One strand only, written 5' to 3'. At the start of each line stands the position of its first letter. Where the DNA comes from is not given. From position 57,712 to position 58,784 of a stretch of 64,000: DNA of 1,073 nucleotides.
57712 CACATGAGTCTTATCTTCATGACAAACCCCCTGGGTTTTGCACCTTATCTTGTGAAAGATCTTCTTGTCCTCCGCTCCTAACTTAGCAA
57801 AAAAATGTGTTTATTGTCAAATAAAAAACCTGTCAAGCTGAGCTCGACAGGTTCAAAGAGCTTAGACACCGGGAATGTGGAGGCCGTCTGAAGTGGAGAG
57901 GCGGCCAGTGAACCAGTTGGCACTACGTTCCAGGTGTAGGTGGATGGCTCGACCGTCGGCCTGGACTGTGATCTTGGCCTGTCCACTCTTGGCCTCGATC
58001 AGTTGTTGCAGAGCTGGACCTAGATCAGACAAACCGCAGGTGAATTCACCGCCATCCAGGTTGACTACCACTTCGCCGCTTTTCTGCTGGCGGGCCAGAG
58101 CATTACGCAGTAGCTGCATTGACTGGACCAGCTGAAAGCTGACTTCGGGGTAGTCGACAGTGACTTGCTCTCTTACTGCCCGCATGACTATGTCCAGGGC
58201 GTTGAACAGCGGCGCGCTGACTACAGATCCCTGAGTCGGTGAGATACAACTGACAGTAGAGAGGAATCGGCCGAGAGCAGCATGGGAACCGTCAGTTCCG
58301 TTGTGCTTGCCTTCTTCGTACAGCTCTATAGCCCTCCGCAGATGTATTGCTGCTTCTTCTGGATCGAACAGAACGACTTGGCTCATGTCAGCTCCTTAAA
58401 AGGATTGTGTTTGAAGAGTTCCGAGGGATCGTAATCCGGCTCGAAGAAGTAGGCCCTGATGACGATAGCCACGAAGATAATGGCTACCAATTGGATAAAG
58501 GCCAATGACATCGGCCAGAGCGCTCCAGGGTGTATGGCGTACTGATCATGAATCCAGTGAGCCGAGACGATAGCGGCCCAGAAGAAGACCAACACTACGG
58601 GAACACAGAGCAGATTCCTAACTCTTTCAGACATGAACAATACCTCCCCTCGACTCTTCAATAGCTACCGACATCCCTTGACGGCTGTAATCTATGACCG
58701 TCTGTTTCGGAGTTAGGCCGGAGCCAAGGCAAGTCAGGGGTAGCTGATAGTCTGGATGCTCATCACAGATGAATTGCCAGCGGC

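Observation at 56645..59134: GC-rich 2.4 kb island of seven small minus-strand genes (tandem basic paralogs plus membrane/zinc-ribbon proteins) inserted antisense between the L,D-transpeptidase gene and secDF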

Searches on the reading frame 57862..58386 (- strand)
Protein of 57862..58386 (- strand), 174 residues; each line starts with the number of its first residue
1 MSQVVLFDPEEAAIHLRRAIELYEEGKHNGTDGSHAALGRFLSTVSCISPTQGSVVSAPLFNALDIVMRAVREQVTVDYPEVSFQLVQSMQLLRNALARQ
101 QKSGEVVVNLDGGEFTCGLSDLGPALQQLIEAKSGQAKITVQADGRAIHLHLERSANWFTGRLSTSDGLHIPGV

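Call 6: search_protein_families(library=pfam, max_evalue=1, proteins=[window:57862-58386:-])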
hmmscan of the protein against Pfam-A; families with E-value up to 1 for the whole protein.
window:57862-58386:- (174 aa): 1 family
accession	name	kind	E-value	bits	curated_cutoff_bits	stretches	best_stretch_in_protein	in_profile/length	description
PF20926.3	Htt_N-HEAT_1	-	0.019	15.8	31.2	1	16-105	32-116/152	Huntingtin, N-terminal HEAT 1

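Call 7: search_protein_families(library=phrogs, max_evalue=1, proteins=[window:57862-58386:-])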
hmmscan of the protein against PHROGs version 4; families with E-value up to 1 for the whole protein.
window:57862-58386:- (174 aa): 0 families

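Call 10: find_encoding_contigs(protein=window:57862-58386:-, flank=10000, max_places=10)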
Protein window:57862-58386:- (174 aa): no gene with exactly this product is on record in the collection.

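Call 11: find_homologous_proteins(query=window:57862-58386:-, max_evalue=0.01)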
Query window:57862-58386:- (174 aa): 1 proteins with E <= 0.01 among 195 candidates.
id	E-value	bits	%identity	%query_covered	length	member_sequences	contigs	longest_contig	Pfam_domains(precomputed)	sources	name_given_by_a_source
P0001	1.1e-107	375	100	100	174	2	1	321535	-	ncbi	ncbi:MAG: hypothetical protein ABIB97_01115 [Patescibacteria group bacterium]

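Call 12: find_encoding_contigs(protein=P0001, flank=10000, max_places=10)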
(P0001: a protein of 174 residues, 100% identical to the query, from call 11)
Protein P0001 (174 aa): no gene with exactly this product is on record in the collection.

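Call 15: find_related_loci(query=window:57862-58386:-, collection=viral_contigs, flank=10000)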
Query window:57862-58386:- (174 aa) in viral_contigs; peptide patterns used: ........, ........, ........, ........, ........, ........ (x = any residue, [..] = any of these).
9 stretches matched a pattern, but none encodes a relative of the query by tblastn (E <= 1e-3).

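Call 24: search_protein_families(library=padloc, max_evalue=1, proteins=[window:57862-58386:-])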
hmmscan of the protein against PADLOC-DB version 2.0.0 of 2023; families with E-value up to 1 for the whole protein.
window:57862-58386:- (174 aa): 1 family
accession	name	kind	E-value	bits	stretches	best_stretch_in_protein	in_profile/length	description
PDLC01856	CARF3--CARF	-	0.012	13.5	1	73-129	45-97/194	-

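Call 25: search_protein_families(library=ncbifam, max_evalue=1, proteins=[window:57862-58386:-])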
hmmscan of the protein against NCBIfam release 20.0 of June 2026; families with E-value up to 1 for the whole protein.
window:57862-58386:- (174 aa): 0 families

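Call 39: predict_structure(protein=window:57862-58386:-)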
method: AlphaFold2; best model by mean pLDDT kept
length: 174 residues; sequences in the alignment: 1
mean_pLDDT: 62.1   pTM: 0.58
mean pLDDT of the five models: 62.1, 46.3, 42.8, 42.4, 42.0
residues with pLDDT >= 90: 0; 70-90: 60; 50-70: 75; < 50: 39
segments of 3 or more residues with pLDDT < 50: 1-7, 31-37, 42-58, 168-174
pLDDT, mean of each block of 10 residues (from residue 1): 38 64 60 47 42 41 71 74 73 74 72 77 67 74 74 62 58 34
secondary structure, 60 per line:
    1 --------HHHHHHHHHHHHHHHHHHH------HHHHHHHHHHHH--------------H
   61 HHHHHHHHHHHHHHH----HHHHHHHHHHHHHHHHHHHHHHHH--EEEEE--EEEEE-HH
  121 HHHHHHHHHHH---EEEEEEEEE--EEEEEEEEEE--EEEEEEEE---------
elements in order: H9-27 H34-45 H60-75 H80-103 E106-110 E113-117 H119-131 E135-143 E146-155 E158-165
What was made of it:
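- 57862..58386 (-): i3: 174 aa, soluble, pI 5.6. Predicted four helices followed by a small beta-rich domain. AF2 pLDDT 62 (call 39).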

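Call 46: search_protein_representatives(protein=window:57862-58386:-)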
Query: 174 residues. Proteins with E-value up to 0.001 (for the whole library): 2; up to 1e-10: 1; up to 1e-30: 1. The best 2 are listed.
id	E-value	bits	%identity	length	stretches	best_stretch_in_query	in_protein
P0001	3.5e-108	374.8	100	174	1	1-174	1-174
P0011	5.2e-05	39.5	26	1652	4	73-147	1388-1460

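Call 47: search_protein_families(library=pfam, max_evalue=0.01, proteins=[P0011])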
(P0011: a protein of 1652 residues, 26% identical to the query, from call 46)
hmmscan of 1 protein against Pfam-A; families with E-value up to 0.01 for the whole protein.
P0011 (1652 aa): 8 families
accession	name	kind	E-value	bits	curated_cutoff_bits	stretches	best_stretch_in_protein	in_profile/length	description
PF16640.11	Big_3_5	-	6.1e-35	120.1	35.5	6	1119-1201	1-83/88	Bacterial Ig-like domain (group 3)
PF13620.12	CarboxypepD_reg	-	1.6e-34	118.6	32.3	6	1319-1372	8-61/82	Carboxypeptidase regulatory-like domain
PF02369.22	Big_1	-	3.9e-24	85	34.9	6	1118-1199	5-90/93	Bacterial Ig-like domain (group 1)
PF11774.14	Lsr2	-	4.8e-12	45.7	29.6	0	1220-1253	2-34/58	Lsr2 dimerization domain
PF17802.7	SpaA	-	1.4e-11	44.8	23.1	0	1313-1363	4-56/91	Prealbumin-like fold domain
PF22091.2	DUF6941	-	0.0017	19.1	27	0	835-886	62-117/125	Family of unknown function (DUF6941)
PF22839.2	DUF7015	-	0.007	17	35.2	0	1333-1404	11-82/100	Domain of unknown function (DUF7015)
PF13715.12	CarbopepD_reg_2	-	0.0076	16.7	32.2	0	1318-1371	7-56/88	CarboxypepD_reg-like domain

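Call 66: search_solved_structures(query=window:57862-58386:-, max_evalue=1)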
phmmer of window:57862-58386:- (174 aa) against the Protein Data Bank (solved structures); distinct sequences matched with E-value up to 1: 0.

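Call 75: search_protein_families(library=pfam, max_evalue=1, proteins=[L084:903-1160:+, L084:1248-1475:+, L084:573-896:+, L085:370-564:+])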
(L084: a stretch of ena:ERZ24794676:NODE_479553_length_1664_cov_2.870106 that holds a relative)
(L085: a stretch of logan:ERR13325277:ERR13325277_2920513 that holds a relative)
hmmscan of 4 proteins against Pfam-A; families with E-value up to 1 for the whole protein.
L084:903-1160:+ (85 aa): 1 family
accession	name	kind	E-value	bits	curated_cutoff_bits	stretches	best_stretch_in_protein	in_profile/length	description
PF15456.11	Uds1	-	0.021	15.4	28.8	1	9-79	34-106/123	Up-regulated During Septation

L084:1248-1475:+ (75 aa): 1 family
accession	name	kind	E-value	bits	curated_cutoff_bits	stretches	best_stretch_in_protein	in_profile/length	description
PF01466.24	Skp1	-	0.044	14.1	22.3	1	32-46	31-45/48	Skp1 family, dimerisation domain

L084:573-896:+ (107 aa): 0 families

L085:370-564:+ (64 aa): 2 families
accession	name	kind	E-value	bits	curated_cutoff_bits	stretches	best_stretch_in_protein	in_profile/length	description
PF05634.16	APO_RNA-bind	-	0.039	13.8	25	1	2-34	22-54/200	APO RNA-binding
PF16544.10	STAR_dimer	-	0.23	11.5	26.3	1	25-43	31-49/53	Homodimerisation region of STAR domain protein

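Call 76: search_protein_families(library=phrogs, max_evalue=1, proteins=[L084:903-1160:+, L084:1248-1475:+, L084:573-896:+, L085:370-564:+])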
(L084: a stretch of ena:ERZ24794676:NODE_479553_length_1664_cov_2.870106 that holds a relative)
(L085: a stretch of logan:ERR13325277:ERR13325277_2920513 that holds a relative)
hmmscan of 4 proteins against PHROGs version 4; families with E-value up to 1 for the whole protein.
L084:903-1160:+ (85 aa): 7 families
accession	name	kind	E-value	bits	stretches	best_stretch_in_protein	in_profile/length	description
phrog_2335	-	tail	0.021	13.7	1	17-80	360-423/1536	tail length tape measure protein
phrog_36733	-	unknown function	0.024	15.8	1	40-74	17-51/131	-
phrog_7586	-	unknown function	0.053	14.4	1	53-82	22-51/61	-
phrog_26686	-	unknown function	0.062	14.5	1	54-72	33-51/65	-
phrog_5890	-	moron, auxiliary metabolic gene and host takeover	0.11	12.4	1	30-76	145-191/374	tellurite resistance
phrog_25538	-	unknown function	0.19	12.2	1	35-73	188-226/293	-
phrog_3424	-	unknown function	0.34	12.1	0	3-32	7-36/95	-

L084:1248-1475:+ (75 aa): 0 families

L084:573-896:+ (107 aa): 2 families
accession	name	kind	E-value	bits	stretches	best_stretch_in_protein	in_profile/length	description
phrog_17402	-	moron, auxiliary metabolic gene and host takeover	0.1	13.7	1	34-79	69-116/123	membrane protein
phrog_10059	-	unknown function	0.48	10.1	1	81-102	32-53/345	-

L085:370-564:+ (64 aa): 1 family
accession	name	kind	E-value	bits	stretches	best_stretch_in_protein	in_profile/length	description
phrog_33346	-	unknown function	0.23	12.5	1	14-63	10-59/65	-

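Call 79: fold_search(model_id=the predicted structure, library=viral)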
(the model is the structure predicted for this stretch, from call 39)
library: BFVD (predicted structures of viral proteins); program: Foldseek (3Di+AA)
matches with E <= 10: 557; with E <= 0.001: 0
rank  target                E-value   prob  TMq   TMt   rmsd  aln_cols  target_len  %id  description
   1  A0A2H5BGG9            6.7e-02  0.60  0.22  0.25  12.1        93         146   14  Uncharacterized protein [Vibrio phage Ceto]
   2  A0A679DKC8            9.8e-02  0.57  0.22  0.33  10.3        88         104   14  (no name in the UniProt tables at hand)
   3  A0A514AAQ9            1.0e-01  0.35  0.19  0.33   5.7        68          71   18  Uncharacterized protein [Bacillus phage Karezi]
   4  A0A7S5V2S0            1.4e-01  0.38  0.24  0.11  17.3       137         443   13  (no name in the UniProt tables at hand)
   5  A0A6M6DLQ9            1.5e-01  0.60  0.30  0.26   8.9       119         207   11  (no name in the UniProt tables at hand)
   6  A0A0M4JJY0            1.5e-01  0.33  0.27  0.15  14.4       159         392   12  (no name in the UniProt tables at hand)
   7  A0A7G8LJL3            2.1e-01  0.35  0.22  0.28  10.0        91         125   15  Uncharacterized protein [Pseudomonas phage Waldo5]
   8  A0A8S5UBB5            2.3e-01  0.08  0.15  0.11  15.7       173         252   15  Uncharacterized protein [Caudovirales sp. ctcT39]
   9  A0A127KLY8            3.2e-01  0.30  0.23  0.39   7.0        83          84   10  Uncharacterized protein [Cyanophage S-RIM32]
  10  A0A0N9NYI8            3.2e-01  0.13  0.18  0.17  13.7       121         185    9  (no name in the UniProt tables at hand)
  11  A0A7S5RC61            3.3e-01  0.21  0.27  0.31  16.5       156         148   10  (no name in the UniProt tables at hand)
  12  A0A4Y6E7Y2            3.7e-01  0.30  0.23  0.23  11.0       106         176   11  (no name in the UniProt tables at hand)
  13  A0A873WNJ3            3.9e-01  0.07  0.17  0.09  15.0       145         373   14  Exonuclease [Providencia phage Kokobel1]
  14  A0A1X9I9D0            4.2e-01  0.10  0.16  0.20  12.5       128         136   13  Uncharacterized protein [Staphylococcus phage vB_SscM-1]
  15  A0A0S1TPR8            4.4e-01  0.41  0.19  0.08  10.1        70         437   17  DNA polymerase processivity factor [Elephant endotheliotropic herpesvirus 4]
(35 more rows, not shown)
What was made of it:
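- On Prophage or phage remnant: BFVD fold search E >= 0.067 (call 79).
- Tried and rejected: Foldseek against BFVD gave nothing below E 0.067 (call 79).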

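Call 80: search_dna_similar(query=window:57862-58386:-, collection=phages, mode=protein, max_evalue=0.1, max_rows=10)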
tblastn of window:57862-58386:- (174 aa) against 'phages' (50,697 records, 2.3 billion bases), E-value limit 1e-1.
No match.

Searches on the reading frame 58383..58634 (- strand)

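Call 6: search_protein_families(library=pfam, max_evalue=1, proteins=[window:58383-58634:-])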
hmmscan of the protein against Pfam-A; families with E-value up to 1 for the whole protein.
window:58383-58634:- (83 aa): 0 families

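Call 7: search_protein_families(library=phrogs, max_evalue=1, proteins=[window:58383-58634:-])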
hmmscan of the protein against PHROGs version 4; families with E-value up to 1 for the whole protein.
window:58383-58634:- (83 aa): 3 families
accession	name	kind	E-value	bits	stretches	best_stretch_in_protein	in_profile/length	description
phrog_4955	-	unknown function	0.013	16.6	1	22-63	34-75/87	-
phrog_29655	-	unknown function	0.058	14.7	1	26-80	31-87/91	-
phrog_11608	-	unknown function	0.46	11.8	1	28-54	56-82/102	-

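Call 24: search_protein_families(library=padloc, max_evalue=1, proteins=[window:58383-58634:-])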
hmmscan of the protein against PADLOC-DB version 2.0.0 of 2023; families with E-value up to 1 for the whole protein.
window:58383-58634:- (83 aa): 0 families

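Call 25: search_protein_families(library=ncbifam, max_evalue=1, proteins=[window:58383-58634:-])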
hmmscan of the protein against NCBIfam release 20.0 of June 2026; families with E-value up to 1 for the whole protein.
window:58383-58634:- (83 aa): 0 families

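Call 75: search_protein_families(library=pfam, max_evalue=1, proteins=[L084:903-1160:+, L084:1248-1475:+, L084:573-896:+, L085:370-564:+])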
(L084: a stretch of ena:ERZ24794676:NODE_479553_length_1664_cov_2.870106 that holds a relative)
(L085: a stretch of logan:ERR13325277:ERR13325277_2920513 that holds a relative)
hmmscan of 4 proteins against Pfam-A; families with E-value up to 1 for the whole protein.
L084:903-1160:+ (85 aa): 1 family
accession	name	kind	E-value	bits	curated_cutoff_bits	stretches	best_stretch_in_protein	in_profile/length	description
PF15456.11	Uds1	-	0.021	15.4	28.8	1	9-79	34-106/123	Up-regulated During Septation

L084:1248-1475:+ (75 aa): 1 family
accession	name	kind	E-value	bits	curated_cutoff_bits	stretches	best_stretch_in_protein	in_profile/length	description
PF01466.24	Skp1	-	0.044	14.1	22.3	1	32-46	31-45/48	Skp1 family, dimerisation domain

L084:573-896:+ (107 aa): 0 families

L085:370-564:+ (64 aa): 2 families
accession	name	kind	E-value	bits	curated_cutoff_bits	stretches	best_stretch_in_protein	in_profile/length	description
PF05634.16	APO_RNA-bind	-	0.039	13.8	25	1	2-34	22-54/200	APO RNA-binding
PF16544.10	STAR_dimer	-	0.23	11.5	26.3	1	25-43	31-49/53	Homodimerisation region of STAR domain protein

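Call 76: search_protein_families(library=phrogs, max_evalue=1, proteins=[L084:903-1160:+, L084:1248-1475:+, L084:573-896:+, L085:370-564:+])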
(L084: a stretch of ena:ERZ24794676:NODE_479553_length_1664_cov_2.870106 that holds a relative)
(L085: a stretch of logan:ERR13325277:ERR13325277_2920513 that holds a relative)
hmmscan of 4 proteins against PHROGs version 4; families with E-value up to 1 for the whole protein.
L084:903-1160:+ (85 aa): 7 families
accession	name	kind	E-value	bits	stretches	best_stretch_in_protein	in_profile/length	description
phrog_2335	-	tail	0.021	13.7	1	17-80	360-423/1536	tail length tape measure protein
phrog_36733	-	unknown function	0.024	15.8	1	40-74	17-51/131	-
phrog_7586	-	unknown function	0.053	14.4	1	53-82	22-51/61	-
phrog_26686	-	unknown function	0.062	14.5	1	54-72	33-51/65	-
phrog_5890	-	moron, auxiliary metabolic gene and host takeover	0.11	12.4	1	30-76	145-191/374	tellurite resistance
phrog_25538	-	unknown function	0.19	12.2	1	35-73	188-226/293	-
phrog_3424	-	unknown function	0.34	12.1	0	3-32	7-36/95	-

L084:1248-1475:+ (75 aa): 0 families

L084:573-896:+ (107 aa): 2 families
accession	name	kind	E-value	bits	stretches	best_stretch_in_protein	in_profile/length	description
phrog_17402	-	moron, auxiliary metabolic gene and host takeover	0.1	13.7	1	34-79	69-116/123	membrane protein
phrog_10059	-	unknown function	0.48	10.1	1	81-102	32-53/345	-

L085:370-564:+ (64 aa): 1 family
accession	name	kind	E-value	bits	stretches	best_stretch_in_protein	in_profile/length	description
phrog_33346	-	unknown function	0.23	12.5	1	14-63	10-59/65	-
